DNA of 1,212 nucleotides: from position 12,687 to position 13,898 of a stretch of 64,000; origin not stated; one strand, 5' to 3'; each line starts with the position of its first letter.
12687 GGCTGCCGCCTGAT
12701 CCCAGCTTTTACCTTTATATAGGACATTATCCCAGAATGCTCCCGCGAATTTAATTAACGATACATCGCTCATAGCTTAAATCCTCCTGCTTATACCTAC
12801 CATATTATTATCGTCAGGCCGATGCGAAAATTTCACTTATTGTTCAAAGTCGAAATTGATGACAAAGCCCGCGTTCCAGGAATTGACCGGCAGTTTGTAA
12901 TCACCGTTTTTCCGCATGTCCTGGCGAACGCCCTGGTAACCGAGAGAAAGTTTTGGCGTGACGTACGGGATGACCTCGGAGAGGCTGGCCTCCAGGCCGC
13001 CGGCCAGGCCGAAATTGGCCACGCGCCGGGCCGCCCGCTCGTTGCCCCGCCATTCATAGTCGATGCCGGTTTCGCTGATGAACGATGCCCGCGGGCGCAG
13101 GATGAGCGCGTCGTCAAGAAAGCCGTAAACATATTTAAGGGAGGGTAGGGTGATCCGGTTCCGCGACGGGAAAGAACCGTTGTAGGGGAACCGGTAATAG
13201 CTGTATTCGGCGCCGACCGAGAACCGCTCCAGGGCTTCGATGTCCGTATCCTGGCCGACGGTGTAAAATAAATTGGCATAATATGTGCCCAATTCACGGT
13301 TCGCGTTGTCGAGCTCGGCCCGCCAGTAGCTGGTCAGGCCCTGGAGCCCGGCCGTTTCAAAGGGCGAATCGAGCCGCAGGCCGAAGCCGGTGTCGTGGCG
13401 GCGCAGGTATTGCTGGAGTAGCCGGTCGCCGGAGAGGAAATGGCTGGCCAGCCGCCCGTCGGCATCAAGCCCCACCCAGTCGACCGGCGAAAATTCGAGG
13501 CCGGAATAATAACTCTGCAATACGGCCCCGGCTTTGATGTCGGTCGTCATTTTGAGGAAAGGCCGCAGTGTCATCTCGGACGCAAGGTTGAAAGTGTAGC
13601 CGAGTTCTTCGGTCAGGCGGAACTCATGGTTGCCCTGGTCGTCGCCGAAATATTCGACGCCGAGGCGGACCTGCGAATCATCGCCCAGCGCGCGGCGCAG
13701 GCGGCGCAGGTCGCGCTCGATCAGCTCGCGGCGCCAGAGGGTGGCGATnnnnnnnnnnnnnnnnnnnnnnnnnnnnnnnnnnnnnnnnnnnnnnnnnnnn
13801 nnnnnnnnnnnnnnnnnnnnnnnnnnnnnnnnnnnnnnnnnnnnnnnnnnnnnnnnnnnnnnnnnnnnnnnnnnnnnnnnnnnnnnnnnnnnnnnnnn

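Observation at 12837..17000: TPR-like solenoid fused to a ~290-aa barrel-like C-terminus (BcsC/PelB/PgaA-type architecture) but without a signal peptide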

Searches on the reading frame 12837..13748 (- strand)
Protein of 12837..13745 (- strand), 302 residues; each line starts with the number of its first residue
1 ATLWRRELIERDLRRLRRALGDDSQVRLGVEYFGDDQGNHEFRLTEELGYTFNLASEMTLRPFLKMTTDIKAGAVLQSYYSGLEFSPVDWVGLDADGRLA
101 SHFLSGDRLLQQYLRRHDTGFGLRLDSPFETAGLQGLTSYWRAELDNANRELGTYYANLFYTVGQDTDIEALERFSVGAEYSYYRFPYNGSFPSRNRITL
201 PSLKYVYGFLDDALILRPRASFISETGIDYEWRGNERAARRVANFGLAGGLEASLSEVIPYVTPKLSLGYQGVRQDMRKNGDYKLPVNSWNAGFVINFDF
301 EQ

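Call 15: search_solved_structures(query=A2, max_evalue=10)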
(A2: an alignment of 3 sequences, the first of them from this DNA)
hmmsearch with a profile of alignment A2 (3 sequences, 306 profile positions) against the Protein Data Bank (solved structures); distinct sequences matched with E-value up to 10: 4.
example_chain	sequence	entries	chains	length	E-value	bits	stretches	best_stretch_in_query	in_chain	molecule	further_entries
4pql_A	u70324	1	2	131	0.034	16.5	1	183-239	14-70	Truncated replication protein RepA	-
5kbj_A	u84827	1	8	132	0.034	16.5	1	183-239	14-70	Replication initiator A, N-terminal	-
4pt7_A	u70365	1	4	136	0.035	16.5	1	183-239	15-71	Replication initiator A family protein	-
8xks_B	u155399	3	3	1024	1.6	11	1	4-47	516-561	Fhl2 | Ctap6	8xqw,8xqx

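Call 17: find_homologous_proteins(query=A2, max_evalue=0.01)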
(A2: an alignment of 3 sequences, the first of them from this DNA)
Query A2 (3 sequences): 8000 candidates shared short words with the query, none scored E <= 0.01.

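Call 28: search_protein_representatives(alignment_id=A2)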
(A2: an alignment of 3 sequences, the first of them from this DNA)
Query: 3 sequences, 306 profile positions. Proteins with E-value up to 0.001 (for the whole library): 15; up to 1e-10: 12; up to 1e-30: 2. The best 15 are listed.
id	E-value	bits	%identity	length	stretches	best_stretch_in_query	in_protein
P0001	9.1e-164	560.3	-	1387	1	1-301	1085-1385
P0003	2.1e-147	506.6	-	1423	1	1-306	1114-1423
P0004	1.9e-28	115.9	-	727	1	40-282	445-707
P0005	2.4e-27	112.3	-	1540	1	38-209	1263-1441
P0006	1.3e-24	103.3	-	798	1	42-282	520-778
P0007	4.1e-21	91.8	-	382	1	36-271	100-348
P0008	1.6e-20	89.9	-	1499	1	66-279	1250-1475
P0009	3.6e-20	88.7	-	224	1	91-279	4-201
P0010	4.4e-19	85.2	-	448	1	26-233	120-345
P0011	1.7e-18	83.2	-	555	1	42-296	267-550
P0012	1.9e-16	76.5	-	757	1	27-257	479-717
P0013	2.9e-13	66.0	-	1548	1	29-280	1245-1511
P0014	1.3e-10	57.3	-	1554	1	39-280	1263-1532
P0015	8.9e-05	38.2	-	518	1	107-214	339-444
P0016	8.2e-04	35.0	-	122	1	190-280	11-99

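Call 31: predict_structure(alignment_id=A2)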
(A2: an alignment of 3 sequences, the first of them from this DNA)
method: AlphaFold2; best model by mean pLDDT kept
length: 303 residues; sequences in the alignment: 3
mean_pLDDT: 47.1   pTM: 0.34
mean pLDDT of the five models: 47.1, 41.5, 39.1, 37.5, 30.5
residues with pLDDT >= 90: 0; 70-90: 0; 50-70: 144; < 50: 159
segments of 3 or more residues with pLDDT < 50: 1-7, 58-61, 67-69, 74-174, 188-190, 208-212, 261-263, 278-303
pLDDT, mean of each block of 10 residues (from residue 1): 42 60 56 54 53 52 51 46 43 34 30 25 27 32 31 37 39 47 53 59 52 57 66 60 64 58 53 54 39 42 34
secondary structure, 60 per line:
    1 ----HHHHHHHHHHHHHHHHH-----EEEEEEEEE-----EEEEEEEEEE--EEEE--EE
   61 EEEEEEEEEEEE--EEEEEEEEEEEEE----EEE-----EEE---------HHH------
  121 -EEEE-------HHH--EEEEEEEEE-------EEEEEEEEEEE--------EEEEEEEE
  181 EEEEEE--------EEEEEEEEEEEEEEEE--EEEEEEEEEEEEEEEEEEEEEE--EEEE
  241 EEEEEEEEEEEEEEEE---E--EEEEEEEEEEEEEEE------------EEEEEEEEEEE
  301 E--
elements in order: H5-21 E27-35 E41-50 E53-56 E59-72 E75-87 E92-94 E100-102 E122-125 E138-146 E154-164 E173-186 E195-210 E213-234 E237-256 E263-277 E290-301

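Call 35: find_homologous_proteins(query=A4, max_evalue=0.001)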
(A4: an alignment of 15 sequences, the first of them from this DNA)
Query A4 (15 sequences): 8000 candidates shared short words with the query, none scored E <= 0.001.

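Call 36: search_solved_structures(query=A4, max_evalue=10)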
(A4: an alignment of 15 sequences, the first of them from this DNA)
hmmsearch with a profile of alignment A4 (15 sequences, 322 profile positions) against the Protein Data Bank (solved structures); distinct sequences matched with E-value up to 10: 1.
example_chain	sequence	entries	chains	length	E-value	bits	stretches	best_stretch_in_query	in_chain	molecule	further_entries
1u7u_A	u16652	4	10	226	0.98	11.7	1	65-136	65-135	Coenzyme A biosynthesis bifunctional protein coaBC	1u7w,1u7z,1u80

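Call 37: search_protein_families(library=pfam, proteins=[P0005, P0008, P0013, P0014, P0012], max_evalue=0.01)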
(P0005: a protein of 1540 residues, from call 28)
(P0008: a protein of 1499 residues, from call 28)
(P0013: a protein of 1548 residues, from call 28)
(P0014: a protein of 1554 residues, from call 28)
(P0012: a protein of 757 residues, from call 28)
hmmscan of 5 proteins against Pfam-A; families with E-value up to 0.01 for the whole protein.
P0005 (1540 aa): 3 families
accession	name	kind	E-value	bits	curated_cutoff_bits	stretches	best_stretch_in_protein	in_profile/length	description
PF14559.12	TPR_19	-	4.3e-10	40.2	25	2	569-609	13-53/68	Tetratricopeptide repeat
PF13424.12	TPR_12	-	0.00016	22.3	30.1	0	682-706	6-30/77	Tetratricopeptide repeat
PF13428.12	TPR_14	-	0.0036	18.3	23.5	0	584-611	4-32/44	Tetratricopeptide repeat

P0008 (1499 aa): 5 families
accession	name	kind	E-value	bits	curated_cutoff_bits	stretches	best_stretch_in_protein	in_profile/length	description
PF13424.12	TPR_12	-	6.5e-07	29.9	30.1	0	1038-1077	5-44/77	Tetratricopeptide repeat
PF25058.1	ARM_TT21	-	0.00016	22.1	27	0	474-580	14-111/155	Tetratricopeptide repeat protein 21 ARM repeat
PF13432.12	TPR_16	-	0.00086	20.1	32.7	1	637-701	3-62/65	Tetratricopeptide repeat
PF14938.12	SNAP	-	0.005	16.8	25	0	637-698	120-182/282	Soluble NSF attachment protein, SNAP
PF13374.12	TPR_10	-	0.0051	17.2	27.5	0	1046-1075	12-41/42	Tetratricopeptide repeat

P0013 (1548 aa): 2 families
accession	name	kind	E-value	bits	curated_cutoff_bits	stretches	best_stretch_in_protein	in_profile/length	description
PF14559.12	TPR_19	-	2.3e-07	31.5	25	1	652-703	1-52/68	Tetratricopeptide repeat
PF13424.12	TPR_12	-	0.0021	18.7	30.1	0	194-238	28-73/77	Tetratricopeptide repeat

P0014 (1554 aa): 1 family
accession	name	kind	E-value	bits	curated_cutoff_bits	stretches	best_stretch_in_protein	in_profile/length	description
PF13424.12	TPR_12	-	4.4e-05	24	30.1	0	645-710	8-75/77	Tetratricopeptide repeat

P0012 (757 aa): 1 family
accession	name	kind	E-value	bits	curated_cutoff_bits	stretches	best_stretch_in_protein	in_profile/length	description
PF25058.1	ARM_TT21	-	0.0019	18.6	27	0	4-69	71-137/155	Tetratricopeptide repeat protein 21 ARM repeat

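Call 45: predict_structure(alignment_id=A4)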
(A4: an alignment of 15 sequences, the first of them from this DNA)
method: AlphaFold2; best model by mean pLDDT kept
length: 303 residues; sequences in the alignment: 15
mean_pLDDT: 83.7   pTM: 0.77
mean pLDDT of the five models: 83.7, 81.1, 80.7, 80.0, 77.9
residues with pLDDT >= 90: 133; 70-90: 125; 50-70: 36; < 50: 9
segments of 3 or more residues with pLDDT < 50: 1-5
pLDDT, mean of each block of 10 residues (from residue 1): 50 59 78 89 90 80 91 87 90 93 78 67 92 85 90 90 80 87 85 88 91 88 94 83 92 87 91 82 70 93 62
secondary structure, 60 per line:
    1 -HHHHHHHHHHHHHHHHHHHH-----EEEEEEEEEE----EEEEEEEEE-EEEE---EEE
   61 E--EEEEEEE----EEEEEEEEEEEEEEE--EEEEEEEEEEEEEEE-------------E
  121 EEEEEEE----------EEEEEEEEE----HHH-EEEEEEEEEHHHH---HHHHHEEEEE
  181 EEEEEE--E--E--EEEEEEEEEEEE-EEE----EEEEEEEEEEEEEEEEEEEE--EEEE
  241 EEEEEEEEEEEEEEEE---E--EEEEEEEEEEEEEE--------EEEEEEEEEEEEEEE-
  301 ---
elements in order: H2-21 E27-36 E41-49 E51-54 E58-61 E64-70 E75-89 E92-106 E120-127 E138-146 E155-163 H164-167 H171-175 E176-186 E195-206 E208-210 E215-234 E237-256 E263-276 E285-299

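Call 48: fold_search(model_id=the predicted structure, library=pdb)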
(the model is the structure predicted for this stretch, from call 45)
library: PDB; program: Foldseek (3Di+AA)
matches with E <= 10: 1276; with E <= 0.001: 129
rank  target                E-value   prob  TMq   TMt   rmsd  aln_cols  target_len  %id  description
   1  2wvp                  4.4e-06  1.00  0.42  0.47  12.6       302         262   13  Synthetically modified OmpG (released 2010-07-14)
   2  2iwv_A                5.1e-06  1.00  0.56  0.60   5.4       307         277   14  Structure of the monomeric outer membrane porin OmpG in the open and closed conformation (released 2006-08-14)
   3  3sy9_D                5.9e-06  1.00  0.37  0.33  11.5       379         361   10  Crystal structure of Pseudomonas aeruginosa OccD2 (OpdC) (released 2012-02-08)
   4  8jto                  6.5e-06  1.00  0.39  0.35   9.5       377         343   10  Outer membrane porin of Burkholderia pseudomallei (BpsOmp38) in complex with ceftazidime (released 2024-06-26)
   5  3sy9_C                1.1e-05  1.00  0.33  0.29  16.0       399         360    9  Crystal structure of Pseudomonas aeruginosa OccD2 (OpdC) (released 2012-02-08)
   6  7q5c                  1.1e-05  1.00  0.48  0.54   8.1       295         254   13  Crystal structure of OmpG in space group 96 (released 2022-11-16)
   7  2x9k                  1.2e-05  1.00  0.49  0.52   7.1       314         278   12  Structure of a E.coli porin (released 2011-01-26)
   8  4y25                  1.7e-05  1.00  0.50  0.52  13.7       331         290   13  Bacterial polysaccharide outer membrane secretin (released 2016-03-16)
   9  6wil                  1.7e-05  1.00  0.26  0.18  22.0       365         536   10  CdiB from Acinetobacter baumannii (released 2020-11-04)
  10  5ldv                  1.9e-05  1.00  0.33  0.28  15.6       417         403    9  Crystal Structures of MOMP from Campylobacter jejuni (released 2016-10-26)
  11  2wjq                  2.1e-05  1.00  0.37  0.50  10.6       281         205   12  NanC porin structure in hexagonal crystal form. (released 2009-10-13)
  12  3sy9_A                2.3e-05  1.00  0.32  0.28  15.1       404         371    9  Crystal structure of Pseudomonas aeruginosa OccD2 (OpdC) (released 2012-02-08)
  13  4v3g_B                2.5e-05  1.00  0.38  0.36  11.3       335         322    9  Crystal structure of CymA from Klebsiella oxytoca (released 2015-06-03)
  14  4foz                  2.9e-05  1.00  0.31  0.27  12.5       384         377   11  Crystal Structure of OccD1 (OprD) Y282R/D307H (released 2013-03-13)
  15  3sy7                  3.4e-05  1.00  0.33  0.28  12.7       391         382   11  Improved crystal structure of Pseudomonas aeruginosa OprD (released 2012-02-08)
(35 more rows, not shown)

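Call 52: search_protein_families(library=pfam, alignment_id=A4, max_evalue=5)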
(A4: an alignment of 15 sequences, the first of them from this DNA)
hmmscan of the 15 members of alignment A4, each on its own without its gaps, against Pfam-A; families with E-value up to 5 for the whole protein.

A. member 1, seq(303 aa): 0 families

B. families by the number of members that match (of 15 scanned): 2 families
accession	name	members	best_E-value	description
PF24604.1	B-barrel_PelB_C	1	0.00074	PelB, C-terminal beta barrel domain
PF14399.12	BtrH_N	1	0.18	Butirosin biosynthesis protein H, N-terminal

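Call 56: find_encoding_contigs(protein=P0008, flank=10000, max_places=3)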
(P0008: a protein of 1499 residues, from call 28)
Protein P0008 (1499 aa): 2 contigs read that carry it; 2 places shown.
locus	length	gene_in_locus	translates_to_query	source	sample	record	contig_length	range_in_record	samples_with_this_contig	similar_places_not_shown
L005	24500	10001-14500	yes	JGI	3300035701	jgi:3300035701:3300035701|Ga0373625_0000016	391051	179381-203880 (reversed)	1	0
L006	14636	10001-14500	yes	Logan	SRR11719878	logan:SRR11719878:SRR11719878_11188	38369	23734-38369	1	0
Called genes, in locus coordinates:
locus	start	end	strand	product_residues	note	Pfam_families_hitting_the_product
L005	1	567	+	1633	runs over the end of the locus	-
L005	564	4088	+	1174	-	-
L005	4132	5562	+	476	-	-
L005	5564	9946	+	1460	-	-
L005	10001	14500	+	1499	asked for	PF13424:TPR_12 (faint)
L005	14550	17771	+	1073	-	PF22352:K319L-like_PKD (faint), PF00801:PKD (weak), PF18911:PKD_4 (weak)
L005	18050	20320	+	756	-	PF03109:ABC1 (faint), PF00069:Pkinase, PF07714:PK_Tyr_Ser-Thr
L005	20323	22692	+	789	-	-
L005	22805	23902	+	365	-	-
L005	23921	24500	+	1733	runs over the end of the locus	PF13205:Big_5, PF01833:TIG (weak)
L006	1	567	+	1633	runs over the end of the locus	-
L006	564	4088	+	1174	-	-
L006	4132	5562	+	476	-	-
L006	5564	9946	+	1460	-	-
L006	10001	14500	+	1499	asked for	PF13424:TPR_12 (faint)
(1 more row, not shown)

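Call 57: find_encoding_contigs(protein=P0005, flank=10000, max_places=3)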
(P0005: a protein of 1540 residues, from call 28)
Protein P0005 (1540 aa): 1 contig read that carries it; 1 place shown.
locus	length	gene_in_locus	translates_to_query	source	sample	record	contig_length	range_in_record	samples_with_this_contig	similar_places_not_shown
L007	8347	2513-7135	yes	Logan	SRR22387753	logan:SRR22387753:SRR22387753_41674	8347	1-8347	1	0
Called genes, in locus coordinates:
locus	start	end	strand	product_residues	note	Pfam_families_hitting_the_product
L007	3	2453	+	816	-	?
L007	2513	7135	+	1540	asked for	PF14559:TPR_19 (faint)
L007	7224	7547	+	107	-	-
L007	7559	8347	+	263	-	?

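Call 58: list_cluster_members(proteins=[P0005, P0008, P0013, P0014, P0012, P0004, P0006, P0010, P0011, P0007])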
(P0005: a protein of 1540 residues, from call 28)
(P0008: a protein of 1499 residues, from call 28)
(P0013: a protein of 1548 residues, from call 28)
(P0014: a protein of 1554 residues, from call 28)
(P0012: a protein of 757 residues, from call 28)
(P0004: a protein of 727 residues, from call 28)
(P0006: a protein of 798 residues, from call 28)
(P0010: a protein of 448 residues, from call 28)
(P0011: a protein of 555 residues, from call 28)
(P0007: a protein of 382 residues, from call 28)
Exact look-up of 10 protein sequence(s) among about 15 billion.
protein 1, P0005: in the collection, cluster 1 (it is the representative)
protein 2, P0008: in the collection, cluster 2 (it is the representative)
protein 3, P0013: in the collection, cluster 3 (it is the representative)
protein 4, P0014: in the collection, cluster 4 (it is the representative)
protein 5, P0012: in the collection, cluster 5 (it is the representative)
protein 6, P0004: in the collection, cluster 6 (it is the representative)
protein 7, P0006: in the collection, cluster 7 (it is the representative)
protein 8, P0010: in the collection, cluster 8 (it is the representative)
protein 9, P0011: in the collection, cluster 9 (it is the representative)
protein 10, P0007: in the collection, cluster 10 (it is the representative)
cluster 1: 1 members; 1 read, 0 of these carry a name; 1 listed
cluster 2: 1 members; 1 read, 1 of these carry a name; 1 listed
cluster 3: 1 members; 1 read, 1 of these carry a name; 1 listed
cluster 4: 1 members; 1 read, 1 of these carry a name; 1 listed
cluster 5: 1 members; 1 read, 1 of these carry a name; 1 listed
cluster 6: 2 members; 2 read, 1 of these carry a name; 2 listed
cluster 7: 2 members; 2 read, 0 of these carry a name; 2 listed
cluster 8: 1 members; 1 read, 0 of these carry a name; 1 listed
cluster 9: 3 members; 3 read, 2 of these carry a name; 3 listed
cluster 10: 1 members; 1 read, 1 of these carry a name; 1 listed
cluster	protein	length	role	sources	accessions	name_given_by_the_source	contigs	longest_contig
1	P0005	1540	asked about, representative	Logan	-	-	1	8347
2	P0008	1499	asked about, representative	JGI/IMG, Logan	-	hypothetical protein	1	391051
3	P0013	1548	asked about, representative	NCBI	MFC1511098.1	tetratricopeptide repeat protein [Candidatus Margulisiibacteriota bacterium]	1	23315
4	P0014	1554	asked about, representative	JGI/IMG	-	hypothetical protein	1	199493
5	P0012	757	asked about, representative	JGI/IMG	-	hypothetical protein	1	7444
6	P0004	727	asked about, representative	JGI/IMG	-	hypothetical protein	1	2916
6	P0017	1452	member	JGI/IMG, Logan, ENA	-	-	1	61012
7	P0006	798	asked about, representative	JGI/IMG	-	-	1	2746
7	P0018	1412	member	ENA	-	-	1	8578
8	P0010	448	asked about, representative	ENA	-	-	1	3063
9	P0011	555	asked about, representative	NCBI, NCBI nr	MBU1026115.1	MAG: hypothetical protein KKA31_00120, partial [Candidatus Margulisbacteria bacterium] | hypothetical protein [Candidatus Margulisiibacteriota bacterium]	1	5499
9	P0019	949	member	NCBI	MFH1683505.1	MAG: hypothetical protein ABIA67_01340 [Candidatus Margulisiibacteriota bacterium]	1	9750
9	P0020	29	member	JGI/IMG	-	-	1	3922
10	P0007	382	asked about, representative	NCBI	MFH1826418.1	MAG: hypothetical protein ABH823_03920 [bacterium]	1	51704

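Call 65: search_protein_families(library=pfam, proteins=[window:12837-13745:-], max_evalue=10)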
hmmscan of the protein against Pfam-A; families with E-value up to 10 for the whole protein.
window:12837-13745:- (302 aa): 0 families

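Call 70: search_protein_families(library=pfam, proteins=[P0004, P0006, P0007, P0009, P0010, P0011, P0015], max_evalue=0.05)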
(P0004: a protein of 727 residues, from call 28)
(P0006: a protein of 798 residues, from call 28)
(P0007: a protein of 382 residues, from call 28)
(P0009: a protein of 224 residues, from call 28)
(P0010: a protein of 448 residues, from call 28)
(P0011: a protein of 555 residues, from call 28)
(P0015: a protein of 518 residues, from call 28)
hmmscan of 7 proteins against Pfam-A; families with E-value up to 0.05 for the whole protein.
P0004 (727 aa): 1 family
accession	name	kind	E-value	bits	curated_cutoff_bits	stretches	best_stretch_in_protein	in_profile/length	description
PF13424.12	TPR_12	-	0.0089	16.6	30.1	0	306-345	5-41/77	Tetratricopeptide repeat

P0006 (798 aa): 0 families

P0007 (382 aa): 1 family
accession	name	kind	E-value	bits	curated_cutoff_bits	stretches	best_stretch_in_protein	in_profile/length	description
PF24604.1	B-barrel_PelB_C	-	0.0009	19.3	31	1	99-166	80-148/309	PelB, C-terminal beta barrel domain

P0009 (224 aa): 0 families

P0010 (448 aa): 1 family
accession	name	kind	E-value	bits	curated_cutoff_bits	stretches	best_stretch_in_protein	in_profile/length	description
PF20319.3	DUF6614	-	0.033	14.6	25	0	11-59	2-50/116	Family of unknown function (DUF6614)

P0011 (555 aa): 1 family
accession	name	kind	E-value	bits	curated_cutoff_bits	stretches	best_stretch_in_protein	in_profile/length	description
PF24424.1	FNG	-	0.031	14.7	27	0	153-217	52-111/146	FNG domain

P0015 (518 aa): 1 family
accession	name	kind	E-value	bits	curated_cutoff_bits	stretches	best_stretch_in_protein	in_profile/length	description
PF13424.12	TPR_12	-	0.031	14.9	30.1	0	126-193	8-75/77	Tetratricopeptide repeat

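Call 81: find_encoding_contigs(protein=P0014, flank=10000, max_places=1)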
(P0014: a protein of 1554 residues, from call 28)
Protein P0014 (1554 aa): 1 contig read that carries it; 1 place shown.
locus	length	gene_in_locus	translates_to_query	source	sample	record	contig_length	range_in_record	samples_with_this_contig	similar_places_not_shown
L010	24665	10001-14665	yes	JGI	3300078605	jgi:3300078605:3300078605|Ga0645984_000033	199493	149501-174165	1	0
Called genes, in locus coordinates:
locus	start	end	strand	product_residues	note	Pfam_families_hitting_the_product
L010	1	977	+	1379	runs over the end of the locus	-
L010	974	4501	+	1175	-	-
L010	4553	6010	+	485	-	-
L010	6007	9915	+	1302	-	PF02156:Glyco_hydro_26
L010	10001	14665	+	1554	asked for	-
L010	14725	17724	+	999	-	PF00801:PKD (weak), PF18911:PKD_4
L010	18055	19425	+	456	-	PF00722:Glyco_hydro_16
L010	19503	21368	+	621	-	-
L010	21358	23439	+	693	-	PF00069:Pkinase, PF07714:PK_Tyr_Ser-Thr (weak)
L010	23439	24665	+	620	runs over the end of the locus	-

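Call 82: find_encoding_contigs(protein=P0013, flank=10000, max_places=1)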
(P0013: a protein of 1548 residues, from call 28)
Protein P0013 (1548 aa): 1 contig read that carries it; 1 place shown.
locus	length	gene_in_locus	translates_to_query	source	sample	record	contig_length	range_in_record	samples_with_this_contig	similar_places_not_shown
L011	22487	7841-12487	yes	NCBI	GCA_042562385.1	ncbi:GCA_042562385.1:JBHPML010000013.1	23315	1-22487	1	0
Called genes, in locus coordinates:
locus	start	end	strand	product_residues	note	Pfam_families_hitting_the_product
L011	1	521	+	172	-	?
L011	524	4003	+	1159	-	PF01270:Glyco_hydro_8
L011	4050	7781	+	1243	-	-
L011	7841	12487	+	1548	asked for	PF14559:TPR_19 (faint)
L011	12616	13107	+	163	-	-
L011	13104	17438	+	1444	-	PF00801:PKD (faint), PF18911:PKD_4 (weak)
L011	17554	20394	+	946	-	PF07714:PK_Tyr_Ser-Thr, PF00069:Pkinase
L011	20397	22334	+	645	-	-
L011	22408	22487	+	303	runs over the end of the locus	?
